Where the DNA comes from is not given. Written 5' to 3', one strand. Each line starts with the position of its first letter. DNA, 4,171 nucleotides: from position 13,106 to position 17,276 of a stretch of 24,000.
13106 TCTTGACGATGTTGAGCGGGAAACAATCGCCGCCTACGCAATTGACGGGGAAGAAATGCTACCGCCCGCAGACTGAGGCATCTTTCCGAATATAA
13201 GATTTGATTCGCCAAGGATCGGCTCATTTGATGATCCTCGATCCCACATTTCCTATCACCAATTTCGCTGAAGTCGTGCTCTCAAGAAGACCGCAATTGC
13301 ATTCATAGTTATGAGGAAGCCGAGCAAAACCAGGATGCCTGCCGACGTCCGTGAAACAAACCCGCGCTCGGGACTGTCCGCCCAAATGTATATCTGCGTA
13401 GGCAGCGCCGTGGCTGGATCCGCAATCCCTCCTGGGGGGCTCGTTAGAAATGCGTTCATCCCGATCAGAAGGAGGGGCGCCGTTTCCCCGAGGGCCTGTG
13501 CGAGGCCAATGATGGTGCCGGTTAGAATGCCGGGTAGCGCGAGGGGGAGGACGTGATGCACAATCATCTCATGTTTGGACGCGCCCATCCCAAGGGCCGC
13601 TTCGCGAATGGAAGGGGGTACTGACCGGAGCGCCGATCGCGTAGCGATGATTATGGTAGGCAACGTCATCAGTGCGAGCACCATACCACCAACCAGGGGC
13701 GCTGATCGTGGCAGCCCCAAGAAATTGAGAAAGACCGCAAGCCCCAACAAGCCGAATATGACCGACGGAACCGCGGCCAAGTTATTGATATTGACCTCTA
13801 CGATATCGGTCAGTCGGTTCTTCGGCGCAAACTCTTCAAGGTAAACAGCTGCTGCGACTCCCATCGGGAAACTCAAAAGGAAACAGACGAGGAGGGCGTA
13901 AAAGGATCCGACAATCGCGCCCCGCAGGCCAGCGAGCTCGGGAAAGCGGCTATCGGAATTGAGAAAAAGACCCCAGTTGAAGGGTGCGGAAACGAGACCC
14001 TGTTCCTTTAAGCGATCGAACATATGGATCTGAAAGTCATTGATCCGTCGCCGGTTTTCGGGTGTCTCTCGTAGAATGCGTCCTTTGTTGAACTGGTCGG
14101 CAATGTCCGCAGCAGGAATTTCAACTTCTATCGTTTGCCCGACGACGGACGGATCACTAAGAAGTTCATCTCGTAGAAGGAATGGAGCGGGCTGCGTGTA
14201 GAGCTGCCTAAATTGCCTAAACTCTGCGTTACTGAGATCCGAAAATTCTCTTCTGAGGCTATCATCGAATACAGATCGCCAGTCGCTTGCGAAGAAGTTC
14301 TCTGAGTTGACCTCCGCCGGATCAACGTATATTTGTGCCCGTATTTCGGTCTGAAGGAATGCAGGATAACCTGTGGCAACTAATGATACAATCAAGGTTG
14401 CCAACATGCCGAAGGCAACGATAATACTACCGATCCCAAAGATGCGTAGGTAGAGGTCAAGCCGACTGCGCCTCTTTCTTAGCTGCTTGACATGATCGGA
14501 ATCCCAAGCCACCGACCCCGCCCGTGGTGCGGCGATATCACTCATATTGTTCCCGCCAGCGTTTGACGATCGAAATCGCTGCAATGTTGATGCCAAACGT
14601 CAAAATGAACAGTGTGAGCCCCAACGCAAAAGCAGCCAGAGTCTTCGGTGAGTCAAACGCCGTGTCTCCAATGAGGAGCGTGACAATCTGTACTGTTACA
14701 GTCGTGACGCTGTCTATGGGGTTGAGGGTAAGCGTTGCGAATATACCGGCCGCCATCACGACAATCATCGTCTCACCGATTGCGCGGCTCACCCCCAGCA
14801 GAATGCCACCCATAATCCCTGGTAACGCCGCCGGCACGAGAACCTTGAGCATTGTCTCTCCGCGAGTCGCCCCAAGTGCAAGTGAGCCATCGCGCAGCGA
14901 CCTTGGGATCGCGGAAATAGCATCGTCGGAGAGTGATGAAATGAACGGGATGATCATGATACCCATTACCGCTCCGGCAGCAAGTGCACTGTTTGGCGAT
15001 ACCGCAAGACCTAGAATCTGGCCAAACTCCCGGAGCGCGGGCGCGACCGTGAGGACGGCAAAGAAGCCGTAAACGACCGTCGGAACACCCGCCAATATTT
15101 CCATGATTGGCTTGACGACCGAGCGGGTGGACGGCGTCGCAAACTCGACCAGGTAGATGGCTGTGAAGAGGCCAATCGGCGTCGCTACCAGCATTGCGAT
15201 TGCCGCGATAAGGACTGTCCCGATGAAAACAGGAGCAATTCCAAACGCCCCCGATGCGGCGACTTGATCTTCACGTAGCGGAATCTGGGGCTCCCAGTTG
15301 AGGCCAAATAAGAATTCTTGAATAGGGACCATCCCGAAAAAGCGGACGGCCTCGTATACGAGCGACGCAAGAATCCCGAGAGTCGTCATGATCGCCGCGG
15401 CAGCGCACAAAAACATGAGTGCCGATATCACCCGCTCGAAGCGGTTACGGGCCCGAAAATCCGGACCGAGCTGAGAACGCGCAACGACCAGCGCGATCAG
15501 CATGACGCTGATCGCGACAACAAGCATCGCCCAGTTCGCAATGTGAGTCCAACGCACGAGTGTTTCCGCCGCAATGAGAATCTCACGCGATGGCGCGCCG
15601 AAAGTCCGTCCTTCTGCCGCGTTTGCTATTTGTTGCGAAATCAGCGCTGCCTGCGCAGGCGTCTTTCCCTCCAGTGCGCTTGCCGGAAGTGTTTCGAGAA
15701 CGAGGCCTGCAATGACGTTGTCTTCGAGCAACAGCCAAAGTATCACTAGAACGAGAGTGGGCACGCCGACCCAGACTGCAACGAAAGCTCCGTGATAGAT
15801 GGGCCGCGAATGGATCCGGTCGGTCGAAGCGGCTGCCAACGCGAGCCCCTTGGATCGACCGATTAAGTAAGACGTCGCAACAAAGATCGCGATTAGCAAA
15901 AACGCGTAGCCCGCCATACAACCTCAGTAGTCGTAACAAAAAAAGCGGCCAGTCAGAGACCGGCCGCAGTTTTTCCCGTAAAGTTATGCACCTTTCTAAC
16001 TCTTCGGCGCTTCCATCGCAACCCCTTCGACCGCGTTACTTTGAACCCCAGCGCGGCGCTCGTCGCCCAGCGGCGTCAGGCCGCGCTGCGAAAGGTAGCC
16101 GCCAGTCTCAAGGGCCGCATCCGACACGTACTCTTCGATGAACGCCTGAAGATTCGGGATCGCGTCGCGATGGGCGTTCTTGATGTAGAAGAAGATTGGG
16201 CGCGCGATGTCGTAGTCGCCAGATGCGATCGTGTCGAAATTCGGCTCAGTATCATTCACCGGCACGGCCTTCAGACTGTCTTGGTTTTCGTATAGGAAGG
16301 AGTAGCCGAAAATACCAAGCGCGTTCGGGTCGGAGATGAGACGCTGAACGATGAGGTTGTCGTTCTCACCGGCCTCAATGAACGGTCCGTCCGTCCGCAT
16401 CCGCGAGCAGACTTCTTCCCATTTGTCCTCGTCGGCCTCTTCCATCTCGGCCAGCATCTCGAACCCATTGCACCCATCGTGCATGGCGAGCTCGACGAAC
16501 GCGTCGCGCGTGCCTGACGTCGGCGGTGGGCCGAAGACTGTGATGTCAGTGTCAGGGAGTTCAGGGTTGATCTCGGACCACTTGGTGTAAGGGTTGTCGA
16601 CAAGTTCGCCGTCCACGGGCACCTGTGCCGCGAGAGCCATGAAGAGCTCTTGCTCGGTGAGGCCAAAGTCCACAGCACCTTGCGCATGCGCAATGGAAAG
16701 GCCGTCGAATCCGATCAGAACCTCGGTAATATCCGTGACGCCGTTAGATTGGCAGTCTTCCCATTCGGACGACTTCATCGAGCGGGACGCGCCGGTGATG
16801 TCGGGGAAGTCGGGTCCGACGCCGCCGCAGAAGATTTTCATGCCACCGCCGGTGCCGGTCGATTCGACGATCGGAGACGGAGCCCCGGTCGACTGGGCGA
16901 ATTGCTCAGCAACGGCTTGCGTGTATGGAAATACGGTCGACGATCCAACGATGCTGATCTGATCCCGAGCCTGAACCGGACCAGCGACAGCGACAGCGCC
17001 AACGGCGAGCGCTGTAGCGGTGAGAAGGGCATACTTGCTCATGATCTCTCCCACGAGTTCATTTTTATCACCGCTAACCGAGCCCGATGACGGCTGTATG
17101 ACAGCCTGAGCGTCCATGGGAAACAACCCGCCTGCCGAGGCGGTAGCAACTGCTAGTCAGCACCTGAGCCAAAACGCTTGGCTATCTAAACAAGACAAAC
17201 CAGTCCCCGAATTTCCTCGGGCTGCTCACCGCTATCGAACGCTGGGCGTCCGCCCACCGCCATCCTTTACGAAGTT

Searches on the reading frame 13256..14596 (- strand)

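Call 57: search_protein_families(library=pfam, proteins=[window:13256-14596:-])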
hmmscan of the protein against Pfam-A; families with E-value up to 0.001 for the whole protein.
window:13256-14596:- (446 aa): 2 families
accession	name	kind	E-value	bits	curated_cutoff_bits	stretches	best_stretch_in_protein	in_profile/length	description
PF11812.13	DUF3333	-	3.6e-33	115.3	26.5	1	40-180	4-151/151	Domain of unknown function (DUF3333)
PF00528.27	BPD_transp_1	-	7.8e-21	75.1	26.4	1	244-442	3-182/184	Binding-protein-dependent transport system inner membrane component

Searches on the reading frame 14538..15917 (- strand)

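Call 57: search_protein_families(library=pfam, proteins=[window:14538-15917:-])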
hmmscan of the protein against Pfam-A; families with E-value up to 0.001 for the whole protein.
window:14538-15917:- (459 aa): 2 families
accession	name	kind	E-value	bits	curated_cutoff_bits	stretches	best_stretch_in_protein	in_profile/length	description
PF12501.13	DUF3708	-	4.1e-25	88.8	24.1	1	7-177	2-165/166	Phosphate ATP-binding cassette transporter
PF00528.27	BPD_transp_1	-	1.8e-12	47.8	26.4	1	246-453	2-181/184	Binding-protein-dependent transport system inner membrane component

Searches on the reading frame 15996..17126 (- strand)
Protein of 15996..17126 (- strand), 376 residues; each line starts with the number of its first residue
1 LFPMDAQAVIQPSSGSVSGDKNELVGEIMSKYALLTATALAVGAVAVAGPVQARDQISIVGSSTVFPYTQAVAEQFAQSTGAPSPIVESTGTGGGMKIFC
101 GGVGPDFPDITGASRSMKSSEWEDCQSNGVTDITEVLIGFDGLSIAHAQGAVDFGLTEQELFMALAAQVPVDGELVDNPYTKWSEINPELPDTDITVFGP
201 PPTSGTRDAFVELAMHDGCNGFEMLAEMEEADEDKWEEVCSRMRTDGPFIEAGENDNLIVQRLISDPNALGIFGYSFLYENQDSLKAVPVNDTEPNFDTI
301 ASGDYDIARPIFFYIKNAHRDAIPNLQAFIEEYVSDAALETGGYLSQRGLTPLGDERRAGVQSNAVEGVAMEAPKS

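Call 57: search_protein_families(library=pfam, proteins=[window:15996-17126:-])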
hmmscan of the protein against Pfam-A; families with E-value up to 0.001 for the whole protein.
window:15996-17126:- (376 aa): 1 family
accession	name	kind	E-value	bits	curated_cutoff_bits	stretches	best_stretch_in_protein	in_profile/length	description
PF12849.12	PBP_like_2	-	6.4e-46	157.7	27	1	49-336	4-266/267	PBP superfamily domain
